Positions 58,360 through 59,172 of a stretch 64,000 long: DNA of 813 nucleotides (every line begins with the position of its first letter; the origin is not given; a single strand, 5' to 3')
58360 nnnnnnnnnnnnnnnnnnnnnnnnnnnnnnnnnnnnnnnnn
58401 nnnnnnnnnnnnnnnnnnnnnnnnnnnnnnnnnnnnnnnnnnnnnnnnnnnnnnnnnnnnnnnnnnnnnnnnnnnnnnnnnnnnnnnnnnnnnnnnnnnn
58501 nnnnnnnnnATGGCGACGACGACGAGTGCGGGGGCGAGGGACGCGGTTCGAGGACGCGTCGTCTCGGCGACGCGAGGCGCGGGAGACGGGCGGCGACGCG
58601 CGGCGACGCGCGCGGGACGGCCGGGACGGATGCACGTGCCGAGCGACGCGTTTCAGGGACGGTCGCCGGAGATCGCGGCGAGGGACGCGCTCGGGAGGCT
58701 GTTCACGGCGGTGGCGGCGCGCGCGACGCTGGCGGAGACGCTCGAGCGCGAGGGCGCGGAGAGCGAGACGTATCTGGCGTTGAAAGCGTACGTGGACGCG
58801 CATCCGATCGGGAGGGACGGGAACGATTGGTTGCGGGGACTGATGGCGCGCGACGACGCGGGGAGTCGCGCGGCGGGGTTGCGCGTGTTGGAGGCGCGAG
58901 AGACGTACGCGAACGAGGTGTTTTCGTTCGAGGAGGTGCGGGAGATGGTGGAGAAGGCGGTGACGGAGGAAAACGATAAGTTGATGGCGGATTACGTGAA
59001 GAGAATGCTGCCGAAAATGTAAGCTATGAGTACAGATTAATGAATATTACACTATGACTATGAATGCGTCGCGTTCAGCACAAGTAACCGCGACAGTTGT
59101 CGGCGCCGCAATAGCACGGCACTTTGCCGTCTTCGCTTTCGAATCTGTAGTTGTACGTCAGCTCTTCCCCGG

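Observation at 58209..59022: The Rpb11/AC19-like polymerase subunit and RbcX have initiator ATGs that overlap on opposite strands (tCATGg at 58509-58512)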

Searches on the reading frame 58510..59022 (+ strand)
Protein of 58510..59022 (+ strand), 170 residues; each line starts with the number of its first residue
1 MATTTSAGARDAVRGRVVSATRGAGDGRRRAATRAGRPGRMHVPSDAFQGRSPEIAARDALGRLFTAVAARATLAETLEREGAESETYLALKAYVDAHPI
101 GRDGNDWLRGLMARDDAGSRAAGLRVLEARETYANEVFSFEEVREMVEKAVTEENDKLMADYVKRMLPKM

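Call 3: search_protein_families(library=pfam, proteins=[window:58510-59022:+], max_evalue=0.01)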
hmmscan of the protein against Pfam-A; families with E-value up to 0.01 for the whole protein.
window:58510-59022:+ (170 aa): 1 family
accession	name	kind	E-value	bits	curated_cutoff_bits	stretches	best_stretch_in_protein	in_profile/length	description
PF02341.20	RbcX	-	3.4e-10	40.6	27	1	61-166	14-109/111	RbcX protein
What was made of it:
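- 58510..59022 (+): RbcX-II Rubisco assembly chaperone, proposed full-length 170-aa precursor CDS. Pfam RbcX, E 3.4e-10 (call 3).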

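Call 6: find_encoding_contigs(protein=window:58510-59022:+, flank=5000, max_places=6)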
Protein window:58510-59022:+ (170 aa): no gene with exactly this product is on record in the collection.

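Call 7: find_homologous_proteins(query=window:58510-59022:+, max_evalue=0.001)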
Query window:58510-59022:+ (170 aa): 22 proteins with E <= 0.001 among 2594 candidates.
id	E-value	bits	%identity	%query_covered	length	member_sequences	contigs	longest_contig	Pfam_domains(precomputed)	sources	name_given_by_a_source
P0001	8.8e-75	268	98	76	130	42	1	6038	PF02341.21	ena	-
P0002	6.5e-67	242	91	76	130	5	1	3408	PF02341.21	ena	-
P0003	6.3e-58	213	82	76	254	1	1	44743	-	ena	-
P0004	5.8e-57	210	82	75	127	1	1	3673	PF02341.21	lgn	-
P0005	3.4e-50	188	71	78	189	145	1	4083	PF02341.21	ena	-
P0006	5.4e-50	188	70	82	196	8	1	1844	PF02341.21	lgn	-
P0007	4.1e-49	185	71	78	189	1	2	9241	PF02341.21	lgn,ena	-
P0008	6.3e-49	184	62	95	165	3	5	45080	PF02341.21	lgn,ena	-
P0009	2.4e-45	172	99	49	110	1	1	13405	-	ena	-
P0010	1.3e-43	167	65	78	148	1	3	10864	PF02341.21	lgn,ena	-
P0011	1.7e-43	166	63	82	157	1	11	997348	PF02341.21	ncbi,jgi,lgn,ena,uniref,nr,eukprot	ncbi:Chaperonin-like RbcX [Ostreococcus tauri]|jgi:hypothetical protein|uniref:Chaperonin-like RbcX 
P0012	1.9e-43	166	63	82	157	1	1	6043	PF02341.21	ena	-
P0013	1.2e-42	164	66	78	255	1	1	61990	PF02341.21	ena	-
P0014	1.1e-41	161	58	78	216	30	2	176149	PF02341.21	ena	-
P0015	1.8e-37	147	63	74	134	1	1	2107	PF02341.21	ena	-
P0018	3.5e-29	120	50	75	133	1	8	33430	PF02341.21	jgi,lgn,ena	-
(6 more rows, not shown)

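Call 19: find_encoding_contigs(protein=P0011, flank=3000, max_places=3)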
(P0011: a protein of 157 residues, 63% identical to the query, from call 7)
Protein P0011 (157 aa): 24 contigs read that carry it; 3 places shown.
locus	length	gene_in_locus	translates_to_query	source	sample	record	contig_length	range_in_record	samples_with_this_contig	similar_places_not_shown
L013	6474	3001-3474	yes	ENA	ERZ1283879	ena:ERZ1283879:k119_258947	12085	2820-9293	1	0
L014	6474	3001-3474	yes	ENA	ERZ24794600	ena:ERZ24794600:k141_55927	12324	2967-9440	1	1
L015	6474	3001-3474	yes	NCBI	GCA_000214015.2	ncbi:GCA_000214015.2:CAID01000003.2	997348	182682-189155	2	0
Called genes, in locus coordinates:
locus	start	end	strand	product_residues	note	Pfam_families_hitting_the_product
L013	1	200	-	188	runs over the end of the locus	PF10277:Frag1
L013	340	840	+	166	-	-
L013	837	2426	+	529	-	-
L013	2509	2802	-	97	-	PF13656:RNA_pol_L_2, PF01193:RNA_pol_L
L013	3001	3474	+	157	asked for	PF02341:RbcX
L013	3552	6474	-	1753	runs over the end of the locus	PF00855:PWWP, PF00505:HMG_box, PF09011:HMG_box_2 (weak), PF13831:PHD_2, PF13832:zf-HC5HC2H_2, PF13771:zf-HC5HC2H, PF07496:zf-CW, PF00856:SET, +4 more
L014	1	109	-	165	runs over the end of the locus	PF10277:Frag1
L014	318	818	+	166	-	-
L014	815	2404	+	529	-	-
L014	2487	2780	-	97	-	PF13656:RNA_pol_L_2, PF01193:RNA_pol_L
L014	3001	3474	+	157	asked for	PF02341:RbcX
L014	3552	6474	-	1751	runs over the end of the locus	PF00855:PWWP, PF00505:HMG_box, PF09011:HMG_box_2 (weak), PF13831:PHD_2, PF13832:zf-HC5HC2H_2, PF13771:zf-HC5HC2H, PF07496:zf-CW, PF00856:SET, +4 more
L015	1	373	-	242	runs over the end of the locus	PF10277:Frag1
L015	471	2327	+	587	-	-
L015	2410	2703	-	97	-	PF13656:RNA_pol_L_2, PF01193:RNA_pol_L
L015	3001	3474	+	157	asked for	PF02341:RbcX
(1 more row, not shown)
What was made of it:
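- The O. tauri record on NCBI codes both as single ORFs of 97 and 157 aa (call 19).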

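Call 20: find_encoding_contigs(protein=P0014, flank=3000, max_places=2)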
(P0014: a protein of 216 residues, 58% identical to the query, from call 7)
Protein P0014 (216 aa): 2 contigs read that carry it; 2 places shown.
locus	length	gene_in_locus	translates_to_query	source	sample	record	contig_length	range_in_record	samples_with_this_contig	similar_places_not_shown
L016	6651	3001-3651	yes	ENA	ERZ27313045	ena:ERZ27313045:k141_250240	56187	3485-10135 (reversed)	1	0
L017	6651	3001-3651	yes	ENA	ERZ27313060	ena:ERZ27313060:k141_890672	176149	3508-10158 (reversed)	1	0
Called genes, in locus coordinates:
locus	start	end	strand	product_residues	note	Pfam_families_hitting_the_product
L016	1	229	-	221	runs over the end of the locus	PF10277:Frag1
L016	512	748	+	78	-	-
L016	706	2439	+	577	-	-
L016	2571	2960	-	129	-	PF01193:RNA_pol_L, PF13656:RNA_pol_L_2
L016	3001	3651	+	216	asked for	PF02341:RbcX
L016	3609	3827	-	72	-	-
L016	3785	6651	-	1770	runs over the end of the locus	PF00855:PWWP, PF00505:HMG_box, PF09011:HMG_box_2, PF13831:PHD_2, PF13832:zf-HC5HC2H_2, PF13771:zf-HC5HC2H, PF07496:zf-CW, PF00856:SET, +4 more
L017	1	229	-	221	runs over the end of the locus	PF10277:Frag1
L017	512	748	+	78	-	-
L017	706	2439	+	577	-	-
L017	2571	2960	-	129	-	PF01193:RNA_pol_L, PF13656:RNA_pol_L_2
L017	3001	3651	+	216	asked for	PF02341:RbcX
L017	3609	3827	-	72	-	-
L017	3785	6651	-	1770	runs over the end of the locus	PF00855:PWWP, PF00505:HMG_box, PF09011:HMG_box_2, PF13831:PHD_2, PF13832:zf-HC5HC2H_2, PF13771:zf-HC5HC2H, PF07496:zf-CW, PF00856:SET, +4 more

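Call 21: find_encoding_contigs(protein=P0018, flank=3000, max_places=2)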
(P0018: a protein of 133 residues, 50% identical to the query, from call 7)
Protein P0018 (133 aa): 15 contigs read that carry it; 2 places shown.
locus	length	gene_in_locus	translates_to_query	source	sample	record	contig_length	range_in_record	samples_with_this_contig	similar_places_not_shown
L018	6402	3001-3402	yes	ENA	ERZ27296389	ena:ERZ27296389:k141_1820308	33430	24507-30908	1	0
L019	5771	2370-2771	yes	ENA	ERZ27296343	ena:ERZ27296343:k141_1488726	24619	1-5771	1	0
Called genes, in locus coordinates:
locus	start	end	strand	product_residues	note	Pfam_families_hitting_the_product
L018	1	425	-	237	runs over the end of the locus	PF10277:Frag1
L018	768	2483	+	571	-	-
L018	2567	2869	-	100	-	PF13656:RNA_pol_L_2, PF01193:RNA_pol_L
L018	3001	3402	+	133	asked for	PF02341:RbcX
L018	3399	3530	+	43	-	-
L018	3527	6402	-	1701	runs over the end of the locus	-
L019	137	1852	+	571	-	-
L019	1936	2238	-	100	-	PF13656:RNA_pol_L_2, PF01193:RNA_pol_L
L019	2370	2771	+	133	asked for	PF02341:RbcX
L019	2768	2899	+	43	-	-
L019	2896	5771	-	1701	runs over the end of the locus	-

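Call 25: search_solved_structures(query=window:58510-59022:+, max_evalue=0.01, show_alignments=2)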
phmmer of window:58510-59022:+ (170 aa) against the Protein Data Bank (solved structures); distinct sequences matched with E-value up to 0.01: 3.
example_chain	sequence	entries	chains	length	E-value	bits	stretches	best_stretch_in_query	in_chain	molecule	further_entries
5bs1_A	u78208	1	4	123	7.1e-14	55.6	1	41-160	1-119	CrRbcX-IIa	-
5bs2_A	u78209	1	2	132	9.8e-12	48.7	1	44-160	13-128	Ribulose bisphosphate carboxylase large chain,CrRbcX-IIa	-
4gr2_A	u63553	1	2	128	4.6e-11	46.5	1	44-164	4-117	AtRbcX1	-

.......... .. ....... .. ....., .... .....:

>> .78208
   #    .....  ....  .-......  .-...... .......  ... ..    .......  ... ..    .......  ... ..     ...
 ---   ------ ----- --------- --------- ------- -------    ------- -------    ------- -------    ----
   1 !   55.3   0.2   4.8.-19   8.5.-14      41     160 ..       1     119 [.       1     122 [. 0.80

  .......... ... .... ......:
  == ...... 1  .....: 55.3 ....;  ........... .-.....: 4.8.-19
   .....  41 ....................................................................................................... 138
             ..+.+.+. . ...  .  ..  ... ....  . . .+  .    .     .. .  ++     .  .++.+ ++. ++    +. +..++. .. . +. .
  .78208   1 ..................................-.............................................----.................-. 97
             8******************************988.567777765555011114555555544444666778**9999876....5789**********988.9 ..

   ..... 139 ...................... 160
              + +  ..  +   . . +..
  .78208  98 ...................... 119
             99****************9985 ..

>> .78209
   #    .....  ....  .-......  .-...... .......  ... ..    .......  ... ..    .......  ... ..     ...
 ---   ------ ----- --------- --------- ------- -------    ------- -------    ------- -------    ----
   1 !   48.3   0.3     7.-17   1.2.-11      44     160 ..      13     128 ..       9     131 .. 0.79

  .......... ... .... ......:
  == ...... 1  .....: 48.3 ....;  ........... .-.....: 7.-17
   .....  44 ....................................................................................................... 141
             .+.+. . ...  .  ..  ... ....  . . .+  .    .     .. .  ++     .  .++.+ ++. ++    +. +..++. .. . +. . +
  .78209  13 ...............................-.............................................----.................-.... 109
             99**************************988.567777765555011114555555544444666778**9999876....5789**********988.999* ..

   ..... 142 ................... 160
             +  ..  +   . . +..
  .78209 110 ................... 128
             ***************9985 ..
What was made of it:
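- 58510..59022 (+): Best solved relatives are CrRbcX-IIa 5bs1 (7e-14) and AtRbcX1 (call 25).
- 58510..58629 (+): 40-codon presequence (inferred chloroplast transit peptide): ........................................, ending in the conserved GRPGR. It aligns upstream of Met34 of mature CrRbcX-IIa (call 25).
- On RbcX-II Rubisco assembly chaperone: CrRbcX-IIa 7e-14 and AtRbcX1 5e-11 (call 25).
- Closest known: RbcX-II of green algae and plants. Different: The segment between the first two conserved blocks is shorter than in CrRbcX-IIa (call 25).
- Mature CrRbcX-IIa begins at the residue aligned with M41 (call 25).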
